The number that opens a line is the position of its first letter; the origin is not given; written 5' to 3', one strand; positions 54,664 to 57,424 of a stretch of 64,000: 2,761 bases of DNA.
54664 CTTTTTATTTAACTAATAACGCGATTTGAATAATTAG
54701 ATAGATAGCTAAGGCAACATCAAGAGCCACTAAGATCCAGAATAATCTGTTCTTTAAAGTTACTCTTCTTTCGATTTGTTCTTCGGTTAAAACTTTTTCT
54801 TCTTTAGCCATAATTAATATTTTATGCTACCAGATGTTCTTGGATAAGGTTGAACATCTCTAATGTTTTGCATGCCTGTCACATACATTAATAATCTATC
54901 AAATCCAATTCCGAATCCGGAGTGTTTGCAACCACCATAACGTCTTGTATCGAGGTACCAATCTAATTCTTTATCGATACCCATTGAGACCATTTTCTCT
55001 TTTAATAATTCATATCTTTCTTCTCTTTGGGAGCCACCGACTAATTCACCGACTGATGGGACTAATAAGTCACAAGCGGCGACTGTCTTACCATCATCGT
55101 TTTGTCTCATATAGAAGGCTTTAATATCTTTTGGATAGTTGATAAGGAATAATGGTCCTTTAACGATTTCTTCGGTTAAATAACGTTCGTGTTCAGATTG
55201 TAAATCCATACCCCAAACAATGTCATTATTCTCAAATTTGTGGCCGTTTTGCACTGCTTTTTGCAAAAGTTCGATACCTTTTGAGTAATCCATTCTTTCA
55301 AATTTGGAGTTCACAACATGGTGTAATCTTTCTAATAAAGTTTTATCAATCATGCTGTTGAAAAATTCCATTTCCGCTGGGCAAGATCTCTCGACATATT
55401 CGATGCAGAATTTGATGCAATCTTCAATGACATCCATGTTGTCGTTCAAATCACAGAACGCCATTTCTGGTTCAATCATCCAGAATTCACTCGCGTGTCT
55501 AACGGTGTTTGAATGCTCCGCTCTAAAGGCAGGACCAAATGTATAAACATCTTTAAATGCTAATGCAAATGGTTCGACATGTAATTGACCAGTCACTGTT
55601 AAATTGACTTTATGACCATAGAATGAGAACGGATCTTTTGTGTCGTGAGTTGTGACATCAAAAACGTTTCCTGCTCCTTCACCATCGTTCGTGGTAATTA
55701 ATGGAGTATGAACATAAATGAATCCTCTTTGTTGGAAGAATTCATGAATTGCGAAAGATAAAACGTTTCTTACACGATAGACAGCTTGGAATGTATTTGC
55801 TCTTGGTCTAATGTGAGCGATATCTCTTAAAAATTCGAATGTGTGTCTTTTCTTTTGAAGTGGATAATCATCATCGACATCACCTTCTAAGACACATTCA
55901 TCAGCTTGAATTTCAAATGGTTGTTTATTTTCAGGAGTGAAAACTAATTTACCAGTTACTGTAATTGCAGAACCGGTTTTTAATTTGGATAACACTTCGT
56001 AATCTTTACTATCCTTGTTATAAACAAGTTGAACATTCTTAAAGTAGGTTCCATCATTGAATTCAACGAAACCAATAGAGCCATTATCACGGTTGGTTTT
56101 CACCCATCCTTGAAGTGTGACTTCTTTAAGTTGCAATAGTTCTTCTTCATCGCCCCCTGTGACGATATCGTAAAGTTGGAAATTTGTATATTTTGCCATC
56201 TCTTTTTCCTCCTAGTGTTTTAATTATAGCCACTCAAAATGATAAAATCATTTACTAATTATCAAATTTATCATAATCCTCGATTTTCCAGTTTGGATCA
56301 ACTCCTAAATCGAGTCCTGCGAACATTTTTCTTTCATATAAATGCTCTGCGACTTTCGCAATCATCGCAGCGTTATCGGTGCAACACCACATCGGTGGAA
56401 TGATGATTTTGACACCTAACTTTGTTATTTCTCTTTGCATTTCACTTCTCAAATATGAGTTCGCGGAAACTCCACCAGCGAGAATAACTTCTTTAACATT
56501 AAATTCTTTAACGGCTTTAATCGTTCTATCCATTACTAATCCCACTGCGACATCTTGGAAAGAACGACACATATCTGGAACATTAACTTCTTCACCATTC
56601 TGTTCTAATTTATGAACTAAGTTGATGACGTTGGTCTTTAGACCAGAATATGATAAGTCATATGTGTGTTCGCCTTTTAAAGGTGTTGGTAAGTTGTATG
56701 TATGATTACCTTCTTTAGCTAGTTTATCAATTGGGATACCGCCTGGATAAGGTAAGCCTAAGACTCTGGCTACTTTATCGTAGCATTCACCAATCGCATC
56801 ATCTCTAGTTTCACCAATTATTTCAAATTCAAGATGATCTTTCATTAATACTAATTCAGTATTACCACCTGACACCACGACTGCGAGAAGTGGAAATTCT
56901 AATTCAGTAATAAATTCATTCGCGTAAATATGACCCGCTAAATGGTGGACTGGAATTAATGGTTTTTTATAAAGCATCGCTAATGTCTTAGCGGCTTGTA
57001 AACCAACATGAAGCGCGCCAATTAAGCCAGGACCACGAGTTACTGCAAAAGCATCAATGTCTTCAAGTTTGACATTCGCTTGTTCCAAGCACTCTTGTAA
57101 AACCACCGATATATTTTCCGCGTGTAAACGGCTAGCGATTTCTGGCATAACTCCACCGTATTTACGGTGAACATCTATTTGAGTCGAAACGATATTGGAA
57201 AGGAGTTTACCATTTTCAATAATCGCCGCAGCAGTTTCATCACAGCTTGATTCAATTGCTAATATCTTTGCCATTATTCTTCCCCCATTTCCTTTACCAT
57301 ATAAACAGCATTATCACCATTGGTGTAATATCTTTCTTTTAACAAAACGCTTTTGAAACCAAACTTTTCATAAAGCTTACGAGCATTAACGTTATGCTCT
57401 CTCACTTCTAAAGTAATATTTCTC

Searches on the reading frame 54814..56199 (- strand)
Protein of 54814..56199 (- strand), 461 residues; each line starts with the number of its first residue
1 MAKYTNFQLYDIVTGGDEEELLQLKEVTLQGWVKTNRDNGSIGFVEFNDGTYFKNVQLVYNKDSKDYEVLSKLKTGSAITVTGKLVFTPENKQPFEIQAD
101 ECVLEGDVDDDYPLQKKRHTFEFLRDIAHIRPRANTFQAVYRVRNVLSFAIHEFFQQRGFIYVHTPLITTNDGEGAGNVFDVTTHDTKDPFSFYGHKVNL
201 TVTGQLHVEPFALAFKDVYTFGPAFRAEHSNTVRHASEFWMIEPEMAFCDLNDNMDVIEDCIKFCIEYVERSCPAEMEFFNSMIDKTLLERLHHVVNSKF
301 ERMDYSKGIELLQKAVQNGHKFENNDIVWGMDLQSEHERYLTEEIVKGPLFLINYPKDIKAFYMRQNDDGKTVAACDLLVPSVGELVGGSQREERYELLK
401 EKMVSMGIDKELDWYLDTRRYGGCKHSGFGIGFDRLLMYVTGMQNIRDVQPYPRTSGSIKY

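Call 52: search_protein_families(library=pfam, proteins=[window:54814-56199:-], max_evalue=0.00001)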
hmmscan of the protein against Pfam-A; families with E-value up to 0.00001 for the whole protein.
window:54814-56199:- (461 aa): 2 families
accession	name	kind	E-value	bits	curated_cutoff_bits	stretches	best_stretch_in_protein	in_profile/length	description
PF00152.25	tRNA-synt_2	-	9.6e-65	219.1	25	1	129-455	10-307/308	tRNA synthetases class II (D, K and N)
PF01336.31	tRNA_anti-codon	-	5.8e-14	52.2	27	1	27-102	1-72/75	OB-fold nucleic acid binding domain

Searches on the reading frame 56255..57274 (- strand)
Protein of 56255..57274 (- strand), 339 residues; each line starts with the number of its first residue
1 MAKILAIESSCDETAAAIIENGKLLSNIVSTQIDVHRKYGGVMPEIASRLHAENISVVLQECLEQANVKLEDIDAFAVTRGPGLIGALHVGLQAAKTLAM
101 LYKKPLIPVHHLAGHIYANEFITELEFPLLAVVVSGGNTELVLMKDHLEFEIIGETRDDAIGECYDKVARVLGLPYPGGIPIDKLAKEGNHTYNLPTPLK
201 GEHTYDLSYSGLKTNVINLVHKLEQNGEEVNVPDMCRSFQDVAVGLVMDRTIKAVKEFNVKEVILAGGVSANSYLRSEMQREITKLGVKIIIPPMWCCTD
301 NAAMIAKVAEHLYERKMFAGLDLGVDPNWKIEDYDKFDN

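Call 52: search_protein_families(library=pfam, proteins=[window:56255-57274:-], max_evalue=0.00001)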
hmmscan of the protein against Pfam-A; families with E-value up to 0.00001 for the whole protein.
window:56255-57274:- (339 aa): 2 families
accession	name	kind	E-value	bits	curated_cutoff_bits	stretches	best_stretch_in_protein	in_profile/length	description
PF00814.31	TsaD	-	1.2e-96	323.9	24.8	1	23-307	1-264/264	tRNA N6-adenosine threonylcarbamoyltransferase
PF22521.2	HypF_C_2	-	4.9e-08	33.5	27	1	183-301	124-235/241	Carbamoyltransferase, Kae1-like Domain, second subdomain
